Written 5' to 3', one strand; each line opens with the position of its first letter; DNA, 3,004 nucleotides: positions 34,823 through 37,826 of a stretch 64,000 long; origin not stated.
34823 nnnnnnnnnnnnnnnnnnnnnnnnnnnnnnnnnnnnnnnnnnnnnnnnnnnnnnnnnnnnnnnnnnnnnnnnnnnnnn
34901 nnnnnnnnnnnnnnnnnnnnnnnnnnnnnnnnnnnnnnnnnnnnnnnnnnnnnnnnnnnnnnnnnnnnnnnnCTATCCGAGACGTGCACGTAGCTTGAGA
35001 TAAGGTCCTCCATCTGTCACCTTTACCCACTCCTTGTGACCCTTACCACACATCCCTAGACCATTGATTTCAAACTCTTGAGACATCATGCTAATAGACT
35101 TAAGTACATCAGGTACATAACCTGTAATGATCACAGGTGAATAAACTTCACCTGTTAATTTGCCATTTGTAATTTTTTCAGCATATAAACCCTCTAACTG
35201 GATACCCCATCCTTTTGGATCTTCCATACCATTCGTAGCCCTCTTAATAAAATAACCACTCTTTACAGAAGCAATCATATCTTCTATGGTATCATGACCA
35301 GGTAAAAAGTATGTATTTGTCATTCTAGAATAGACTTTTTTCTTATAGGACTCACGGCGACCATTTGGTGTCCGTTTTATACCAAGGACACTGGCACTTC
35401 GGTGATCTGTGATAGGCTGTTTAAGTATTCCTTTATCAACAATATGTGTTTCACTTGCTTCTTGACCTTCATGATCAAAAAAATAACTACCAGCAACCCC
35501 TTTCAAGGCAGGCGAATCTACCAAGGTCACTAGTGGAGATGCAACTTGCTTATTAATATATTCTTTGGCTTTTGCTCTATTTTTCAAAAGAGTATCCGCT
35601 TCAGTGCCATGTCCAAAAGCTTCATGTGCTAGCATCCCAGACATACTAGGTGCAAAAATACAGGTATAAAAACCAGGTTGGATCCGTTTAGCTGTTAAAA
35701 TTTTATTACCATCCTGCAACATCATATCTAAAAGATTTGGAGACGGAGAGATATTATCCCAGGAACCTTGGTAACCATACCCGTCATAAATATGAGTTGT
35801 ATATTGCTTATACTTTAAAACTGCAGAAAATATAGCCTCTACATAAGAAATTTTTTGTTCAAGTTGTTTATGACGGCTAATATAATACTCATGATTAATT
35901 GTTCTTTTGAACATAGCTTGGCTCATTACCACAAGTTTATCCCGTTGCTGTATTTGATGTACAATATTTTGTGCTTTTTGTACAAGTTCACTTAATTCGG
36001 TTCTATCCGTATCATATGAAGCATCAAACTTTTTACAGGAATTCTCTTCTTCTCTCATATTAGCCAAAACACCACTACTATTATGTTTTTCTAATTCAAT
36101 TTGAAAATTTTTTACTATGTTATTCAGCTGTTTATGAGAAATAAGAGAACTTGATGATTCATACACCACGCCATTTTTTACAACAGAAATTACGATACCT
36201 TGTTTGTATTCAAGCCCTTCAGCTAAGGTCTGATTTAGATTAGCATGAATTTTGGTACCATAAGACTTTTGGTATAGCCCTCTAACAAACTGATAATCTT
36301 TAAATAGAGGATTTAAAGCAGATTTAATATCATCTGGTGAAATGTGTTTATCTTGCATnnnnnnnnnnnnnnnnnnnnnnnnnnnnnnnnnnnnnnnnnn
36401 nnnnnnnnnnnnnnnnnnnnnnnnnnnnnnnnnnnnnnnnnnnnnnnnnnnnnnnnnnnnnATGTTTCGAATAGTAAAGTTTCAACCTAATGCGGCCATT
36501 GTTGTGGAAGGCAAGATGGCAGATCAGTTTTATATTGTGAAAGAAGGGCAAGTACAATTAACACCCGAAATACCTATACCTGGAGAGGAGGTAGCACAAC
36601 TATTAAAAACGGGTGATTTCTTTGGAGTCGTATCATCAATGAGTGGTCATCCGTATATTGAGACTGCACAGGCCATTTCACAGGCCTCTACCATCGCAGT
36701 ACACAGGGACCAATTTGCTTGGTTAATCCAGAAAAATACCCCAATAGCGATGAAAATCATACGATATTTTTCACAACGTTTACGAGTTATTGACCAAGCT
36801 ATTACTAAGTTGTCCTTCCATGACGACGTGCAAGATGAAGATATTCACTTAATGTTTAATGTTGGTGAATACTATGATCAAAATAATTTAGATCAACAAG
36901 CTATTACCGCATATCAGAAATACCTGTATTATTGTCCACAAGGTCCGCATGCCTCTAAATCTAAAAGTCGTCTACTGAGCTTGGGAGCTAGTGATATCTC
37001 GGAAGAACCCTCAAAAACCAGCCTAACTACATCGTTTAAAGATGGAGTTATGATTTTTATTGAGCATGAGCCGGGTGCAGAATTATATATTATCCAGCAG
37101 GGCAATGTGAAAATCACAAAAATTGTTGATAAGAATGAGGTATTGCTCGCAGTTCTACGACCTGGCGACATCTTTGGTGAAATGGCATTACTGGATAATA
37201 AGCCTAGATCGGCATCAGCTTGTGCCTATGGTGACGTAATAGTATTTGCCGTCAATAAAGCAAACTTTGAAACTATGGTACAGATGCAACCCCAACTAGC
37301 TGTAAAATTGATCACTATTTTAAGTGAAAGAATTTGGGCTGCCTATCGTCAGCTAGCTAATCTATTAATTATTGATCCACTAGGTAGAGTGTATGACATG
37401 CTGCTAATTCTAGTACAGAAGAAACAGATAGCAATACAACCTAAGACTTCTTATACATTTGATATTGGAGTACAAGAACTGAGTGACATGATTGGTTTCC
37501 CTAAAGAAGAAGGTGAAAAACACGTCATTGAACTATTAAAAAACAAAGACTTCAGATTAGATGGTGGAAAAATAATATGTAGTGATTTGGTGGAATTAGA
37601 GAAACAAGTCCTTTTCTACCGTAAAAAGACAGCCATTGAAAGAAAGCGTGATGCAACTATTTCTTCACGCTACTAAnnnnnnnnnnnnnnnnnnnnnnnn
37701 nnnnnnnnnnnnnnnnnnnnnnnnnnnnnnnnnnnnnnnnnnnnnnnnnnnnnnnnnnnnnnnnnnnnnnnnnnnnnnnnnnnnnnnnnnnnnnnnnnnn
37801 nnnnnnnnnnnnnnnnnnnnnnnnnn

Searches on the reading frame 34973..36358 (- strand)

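Call 10: search_protein_families(library=pfam, proteins=[window:34973-36358:-], max_evalue=0.001)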
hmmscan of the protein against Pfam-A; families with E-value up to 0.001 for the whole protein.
window:34973-36358:- (461 aa): 1 family
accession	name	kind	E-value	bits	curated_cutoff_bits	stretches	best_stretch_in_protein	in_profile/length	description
PF19289.4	PmbA_TldD_3rd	-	5.4e-47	160.2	22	1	229-455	2-212/220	PmbA/TldA metallopeptidase C-terminal domain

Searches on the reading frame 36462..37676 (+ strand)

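Call 10: search_protein_families(library=pfam, proteins=[window:36462-37676:+], max_evalue=0.001)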
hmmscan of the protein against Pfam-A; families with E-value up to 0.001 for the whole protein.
window:36462-37676:+ (404 aa): 1 family
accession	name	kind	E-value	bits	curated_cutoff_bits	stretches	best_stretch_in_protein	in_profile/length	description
PF00027.35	cNMP_binding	-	2.2e-38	130.5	27.5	2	191-274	3-87/89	Cyclic nucleotide-binding domain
